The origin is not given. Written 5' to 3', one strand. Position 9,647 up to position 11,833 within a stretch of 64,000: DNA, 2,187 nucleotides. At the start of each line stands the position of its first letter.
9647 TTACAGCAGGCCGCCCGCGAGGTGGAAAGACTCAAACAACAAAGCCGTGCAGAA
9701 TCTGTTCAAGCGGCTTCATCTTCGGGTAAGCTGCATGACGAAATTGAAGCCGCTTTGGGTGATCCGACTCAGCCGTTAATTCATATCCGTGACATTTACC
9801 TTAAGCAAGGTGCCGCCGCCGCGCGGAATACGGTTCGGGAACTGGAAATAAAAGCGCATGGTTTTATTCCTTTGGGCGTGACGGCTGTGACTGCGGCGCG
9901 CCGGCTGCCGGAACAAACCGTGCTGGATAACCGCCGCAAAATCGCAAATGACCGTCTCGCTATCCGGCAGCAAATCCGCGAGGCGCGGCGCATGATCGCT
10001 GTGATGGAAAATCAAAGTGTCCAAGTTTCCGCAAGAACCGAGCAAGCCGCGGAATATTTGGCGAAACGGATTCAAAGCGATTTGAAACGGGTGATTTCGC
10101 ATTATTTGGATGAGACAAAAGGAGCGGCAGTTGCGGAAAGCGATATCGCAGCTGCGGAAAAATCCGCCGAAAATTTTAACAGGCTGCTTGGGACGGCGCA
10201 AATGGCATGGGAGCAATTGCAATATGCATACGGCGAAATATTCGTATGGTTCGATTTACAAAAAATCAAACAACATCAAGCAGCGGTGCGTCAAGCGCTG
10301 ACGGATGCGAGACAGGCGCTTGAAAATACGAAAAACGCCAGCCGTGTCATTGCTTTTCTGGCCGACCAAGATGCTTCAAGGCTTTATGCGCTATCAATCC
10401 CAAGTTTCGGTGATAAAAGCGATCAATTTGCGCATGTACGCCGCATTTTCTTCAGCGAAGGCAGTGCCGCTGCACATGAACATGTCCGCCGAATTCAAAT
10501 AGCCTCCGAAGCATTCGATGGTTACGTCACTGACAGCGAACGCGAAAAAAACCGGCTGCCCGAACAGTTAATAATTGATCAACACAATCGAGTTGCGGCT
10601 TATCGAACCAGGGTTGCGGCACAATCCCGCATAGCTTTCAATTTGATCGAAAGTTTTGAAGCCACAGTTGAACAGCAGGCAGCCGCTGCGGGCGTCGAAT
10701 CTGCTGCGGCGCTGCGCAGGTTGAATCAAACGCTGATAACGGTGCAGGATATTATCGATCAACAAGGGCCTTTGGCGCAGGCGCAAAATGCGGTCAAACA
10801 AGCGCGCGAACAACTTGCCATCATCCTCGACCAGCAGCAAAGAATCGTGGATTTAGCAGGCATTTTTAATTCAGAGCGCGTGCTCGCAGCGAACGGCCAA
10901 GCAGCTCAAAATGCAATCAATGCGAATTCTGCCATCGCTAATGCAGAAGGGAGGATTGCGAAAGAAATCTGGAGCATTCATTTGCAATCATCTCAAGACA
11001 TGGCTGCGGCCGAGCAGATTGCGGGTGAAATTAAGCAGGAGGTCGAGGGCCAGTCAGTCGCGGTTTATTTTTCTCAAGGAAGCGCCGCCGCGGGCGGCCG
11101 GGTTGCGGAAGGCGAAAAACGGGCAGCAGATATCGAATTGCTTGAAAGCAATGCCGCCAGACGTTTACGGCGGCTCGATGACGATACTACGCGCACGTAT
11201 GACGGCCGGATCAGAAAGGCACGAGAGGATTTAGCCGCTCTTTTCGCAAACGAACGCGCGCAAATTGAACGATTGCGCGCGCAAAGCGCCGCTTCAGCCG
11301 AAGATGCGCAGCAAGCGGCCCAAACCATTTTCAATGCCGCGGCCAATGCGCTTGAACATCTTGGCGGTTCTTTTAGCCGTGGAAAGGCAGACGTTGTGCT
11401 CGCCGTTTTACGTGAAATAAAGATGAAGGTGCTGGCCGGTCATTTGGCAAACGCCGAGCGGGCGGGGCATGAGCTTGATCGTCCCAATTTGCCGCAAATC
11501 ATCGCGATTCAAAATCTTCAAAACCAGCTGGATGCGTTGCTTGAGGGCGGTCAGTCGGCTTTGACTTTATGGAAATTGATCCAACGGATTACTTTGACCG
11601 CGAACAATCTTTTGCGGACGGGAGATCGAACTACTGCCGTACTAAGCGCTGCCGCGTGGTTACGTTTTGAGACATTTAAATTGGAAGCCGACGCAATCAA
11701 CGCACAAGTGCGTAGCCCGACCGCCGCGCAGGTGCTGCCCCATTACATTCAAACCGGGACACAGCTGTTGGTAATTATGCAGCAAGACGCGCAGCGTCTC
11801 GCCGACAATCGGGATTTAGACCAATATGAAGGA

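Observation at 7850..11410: About 110-aa periodic helical repeat array (spectrin-like spacing) forming a probable rod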

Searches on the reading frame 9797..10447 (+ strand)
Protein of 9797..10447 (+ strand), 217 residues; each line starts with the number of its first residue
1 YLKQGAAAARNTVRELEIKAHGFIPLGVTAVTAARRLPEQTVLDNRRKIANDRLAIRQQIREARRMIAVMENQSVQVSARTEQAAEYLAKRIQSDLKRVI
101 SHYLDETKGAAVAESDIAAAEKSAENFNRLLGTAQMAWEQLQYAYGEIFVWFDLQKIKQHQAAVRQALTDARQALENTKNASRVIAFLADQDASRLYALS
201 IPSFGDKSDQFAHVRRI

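Call 48: predict_structure(alignment_id=A2)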
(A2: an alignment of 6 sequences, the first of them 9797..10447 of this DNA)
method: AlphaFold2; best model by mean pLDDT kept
length: 217 residues; sequences in the alignment: 6
mean_pLDDT: 67.6   pTM: 0.42
mean pLDDT of the five models: 67.6, 64.2, 63.7, 59.4, 52.5
residues with pLDDT >= 90: 0; 70-90: 113; 50-70: 89; < 50: 15
segments of 3 or more residues with pLDDT < 50: 1-3, 203-205, 210-217
pLDDT, mean of each block of 10 residues (from residue 1): 55 74 70 74 79 77 72 67 70 69 57 73 77 70 56 68 76 72 69 62 50 44
secondary structure, 60 per line:
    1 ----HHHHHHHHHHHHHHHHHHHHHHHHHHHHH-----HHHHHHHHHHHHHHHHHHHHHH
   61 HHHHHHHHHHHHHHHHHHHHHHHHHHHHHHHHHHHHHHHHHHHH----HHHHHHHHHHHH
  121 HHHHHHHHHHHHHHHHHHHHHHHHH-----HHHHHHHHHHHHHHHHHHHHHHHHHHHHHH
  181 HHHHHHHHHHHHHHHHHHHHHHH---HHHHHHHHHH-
elements in order: H5-33 H39-104 H109-145 H151-203 H207-216

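Call 52: fold_search(model_id=the predicted structure, library=pdb)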
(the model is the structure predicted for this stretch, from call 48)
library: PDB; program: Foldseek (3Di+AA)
matches with E <= 10: 425; with E <= 0.001: 0
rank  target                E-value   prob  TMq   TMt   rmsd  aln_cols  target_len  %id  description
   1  5j1g_B                1.7e-01  0.96  0.43  0.41  10.2       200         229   16  Structure of the spectrin repeats 7 and 8 of the plakin domain of plectin (released 2016-07-20)
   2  5j1g_A                2.3e-01  0.87  0.39  0.38  10.6       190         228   15  Structure of the spectrin repeats 7 and 8 of the plakin domain of plectin (released 2016-07-20)
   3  9rn6_A                4.7e-01  0.25  0.26  0.27  42.2       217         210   14  Crystal structure of a protein mimic of SARS-CoV-2 spike's HR1 domain in complex with two nanobodies bound to differen (released 2026-01-21)
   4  4dnd                  5.0e-01  0.91  0.30  0.60   4.4        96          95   14  Crystal structure of syntaxin 10 from Homo sapiens (released 2012-02-22)
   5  9rgx_A                5.9e-01  0.63  0.26  0.46   5.7        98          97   19  X-ray crystal structure of a de novo designed single-chain antiparallel 3-helix coiled-coil bundle, sc-apCC3-ACW (released 2025-09-03)
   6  8fbj                  6.6e-01  0.69  0.36  0.26  23.1       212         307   13  Improving the secretion of designed protein assemblies through negative design of cryptic transmembrane domains (released 2023-03-22)
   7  8iyj_T1               7.7e-01  0.54  0.36  0.19  38.0       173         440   17  Cryo-EM structure of the 48-nm repeat doublet microtubule from mouse sperm (released 2023-07-05)
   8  5j4o                  8.6e-01  0.28  0.27  0.27  11.6       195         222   15  Structure of human erythrocytic Spectrin alpha chain repeats 16-17 (released 2017-04-12)
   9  8fih_B                9.6e-01  0.95  0.38  0.72   2.8       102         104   17  Multi-state design of two-state switchable hinge proteins (released 2023-08-16)
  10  2cmr_A                9.6e-01  0.30  0.28  0.31  29.0       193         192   14  Crystal structure of the HIV-1 neutralizing antibody D5 Fab bound to the gp41 inner-core mimetic 5-helix (released 2006-10-16)
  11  1fio                  9.6e-01  0.11  0.17  0.19  26.0       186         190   11  CRYSTAL STRUCTURE OF YEAST T-SNARE PROTEIN SSO1 (released 2000-10-11)
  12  2odu                  1.1e+00  0.38  0.34  0.34  10.0       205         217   13  Crystal structure of a fragment of the plakin domain of plectin (released 2007-03-13)
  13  6r2g_A                1.1e+00  0.14  0.20  0.27  14.0       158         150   14  Crystal structure of a single-chain protein mimetic of the gp41 NHR trimer in complex with the synthetic CHR peptide C (released 2019-07-10)
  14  3l8r_A                1.1e+00  0.90  0.36  0.69   3.7       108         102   19  The crystal structure of PtcA from S. mutans (released 2010-01-12)
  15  9rgx_B                1.1e+00  0.38  0.26  0.45   5.6        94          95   19  X-ray crystal structure of a de novo designed single-chain antiparallel 3-helix coiled-coil bundle, sc-apCC3-ACW (released 2025-09-03)
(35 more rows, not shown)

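Call 57: search_protein_families(library=pfam, proteins=[window:9797-10447:+], max_evalue=10)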
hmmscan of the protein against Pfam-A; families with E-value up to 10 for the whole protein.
window:9797-10447:+ (217 aa): 10 families
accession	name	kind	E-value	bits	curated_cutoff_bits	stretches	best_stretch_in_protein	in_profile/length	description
PF08951.15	EntA_Immun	-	0.014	16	22.1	1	155-188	14-47/73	Enterocin A Immunity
PF13676.11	TIR_2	-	0.017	16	28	1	55-106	43-93/122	TIR domain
PF12965.13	DUF3854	-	0.099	13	23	1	144-187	68-111/130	Domain of unknown function (DUF3854)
PF13864.11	Enkurin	-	0.24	12.3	23.6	1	100-170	30-80/92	Calmodulin-binding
PF25802.1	WWC1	-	0.26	11.7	27.8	1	40-80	94-134/135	WWC1-like, helical hairpin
PF10867.13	DUF2664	-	0.43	11.5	22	1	158-189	19-51/89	Protein of unknown function (DUF2664)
PF05199.19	GMC_oxred_C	-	0.49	11.4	24.6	1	50-137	28-95/139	GMC oxidoreductase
PF09548.15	Spore_III_AB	-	0.86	10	32.5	1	57-188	27-160/170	Stage III sporulation protein AB (spore_III_AB)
PF15456.11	Uds1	-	0.93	10.2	28.8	1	39-91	29-68/123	Up-regulated During Septation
PF21853.1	DUF6912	-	1.8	9.2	27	1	58-155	64-154/160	Family of unknown function (DUF6912)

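Call 86: fold_search(model_id=the predicted structure, library=viral)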
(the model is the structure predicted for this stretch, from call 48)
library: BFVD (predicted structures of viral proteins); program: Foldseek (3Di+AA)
matches with E <= 10: 325; with E <= 0.001: 0
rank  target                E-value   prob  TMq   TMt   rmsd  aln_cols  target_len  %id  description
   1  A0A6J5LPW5            2.7e-01  0.89  0.43  0.18  10.9       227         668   15  Uncharacterized protein [uncultured Caudovirales phage]
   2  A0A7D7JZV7            3.7e-01  0.44  0.35  0.15  45.1       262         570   11  (no name in the UniProt tables at hand)
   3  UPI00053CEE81         3.9e-01  0.57  0.28  0.34  10.3       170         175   15  (no name look-up for this kind of identifier)
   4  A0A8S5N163            3.9e-01  0.33  0.29  0.10  17.3       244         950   15  Minor tail protein [Siphoviridae sp. ctpbb7]
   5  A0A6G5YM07            4.4e-01  0.75  0.44  0.19  17.6       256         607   11  (no name in the UniProt tables at hand)
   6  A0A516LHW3            4.9e-01  0.25  0.25  0.06  40.3       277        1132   10  (no name in the UniProt tables at hand)
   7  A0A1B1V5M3            5.2e-01  0.54  0.32  0.16  14.6       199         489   10  Uncharacterized protein (Fragment) [Malacosoma sp. alphabaculovirus]
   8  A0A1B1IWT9            6.1e-01  0.20  0.25  0.22  50.7       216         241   14  (no name in the UniProt tables at hand)
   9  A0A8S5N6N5            6.4e-01  0.35  0.34  0.18  54.8       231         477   13  STRUCTURAL MAINTENANCE OF CHROMOSOMES PROTEIN [Siphoviridae sp. ctfWC31]
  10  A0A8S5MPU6            7.1e-01  0.23  0.32  0.18  52.2       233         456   15  Spore cortex-lytic enzyme [Podoviridae sp. ctoqT5]
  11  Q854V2                7.1e-01  0.21  0.27  0.16  21.6       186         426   13  Uncharacterized protein [Mycobacterium phage Che9c]
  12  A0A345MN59            7.5e-01  0.21  0.19  0.10  16.8       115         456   12  (no name in the UniProt tables at hand)
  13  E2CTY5                8.4e-01  0.44  0.42  0.23   9.8       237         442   12  ORF40L [Turbot reddish body iridovirus]
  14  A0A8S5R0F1            8.4e-01  0.14  0.24  0.21  22.4       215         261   15  Uncharacterized protein (Fragment) [Myoviridae sp. ctxjh1]
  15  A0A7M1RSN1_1          8.9e-01  0.72  0.38  0.09  25.2       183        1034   10  Uncharacterized protein [uncultured phage cr124_1]
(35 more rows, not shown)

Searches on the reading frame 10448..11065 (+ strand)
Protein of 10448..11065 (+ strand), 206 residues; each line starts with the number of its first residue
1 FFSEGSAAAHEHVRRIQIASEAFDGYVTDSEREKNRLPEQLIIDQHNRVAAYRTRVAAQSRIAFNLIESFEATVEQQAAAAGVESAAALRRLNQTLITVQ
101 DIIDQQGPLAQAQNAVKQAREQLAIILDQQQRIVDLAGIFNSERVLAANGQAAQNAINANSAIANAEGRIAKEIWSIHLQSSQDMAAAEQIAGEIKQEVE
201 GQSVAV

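Call 57: search_protein_families(library=pfam, proteins=[window:10448-11065:+], max_evalue=10)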
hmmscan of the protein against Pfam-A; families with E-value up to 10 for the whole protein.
window:10448-11065:+ (206 aa): 1 family
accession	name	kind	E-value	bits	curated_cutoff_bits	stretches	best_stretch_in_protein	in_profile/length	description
PF20432.4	Xre-like-HTH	-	0.38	11.5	25.8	1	54-91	6-42/63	Antitoxin Xre-like helix-turn-helix domain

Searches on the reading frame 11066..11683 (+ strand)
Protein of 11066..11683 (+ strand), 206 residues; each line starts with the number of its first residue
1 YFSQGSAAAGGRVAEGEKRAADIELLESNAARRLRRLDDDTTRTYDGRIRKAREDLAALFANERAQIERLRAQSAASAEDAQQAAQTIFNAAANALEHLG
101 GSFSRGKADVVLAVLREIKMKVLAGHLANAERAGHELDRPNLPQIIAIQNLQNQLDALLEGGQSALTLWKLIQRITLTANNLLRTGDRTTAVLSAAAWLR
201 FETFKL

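Call 57: search_protein_families(library=pfam, proteins=[window:11066-11683:+], max_evalue=10)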
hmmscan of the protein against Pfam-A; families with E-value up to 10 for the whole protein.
window:11066-11683:+ (206 aa): 5 families
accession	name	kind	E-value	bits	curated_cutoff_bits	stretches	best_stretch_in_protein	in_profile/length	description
PF17192.9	MukF_M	-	0.026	14.8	25.2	1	148-171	133-156/161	MukF middle domain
PF22618.1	RskA_N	-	0.083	13.5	27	1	32-57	23-48/48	Anti-sigma-K factor RskA, N-terminal domain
PF15718.10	MNR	-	0.26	9.7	27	1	16-187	606-770/964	Protein moonraker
PF09793.14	AD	-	0.3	11.5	23.4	1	55-95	4-44/90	Anticodon-binding domain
PF06638.16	Strabismus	-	0.45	9.6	25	1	43-98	327-386/503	Strabismus protein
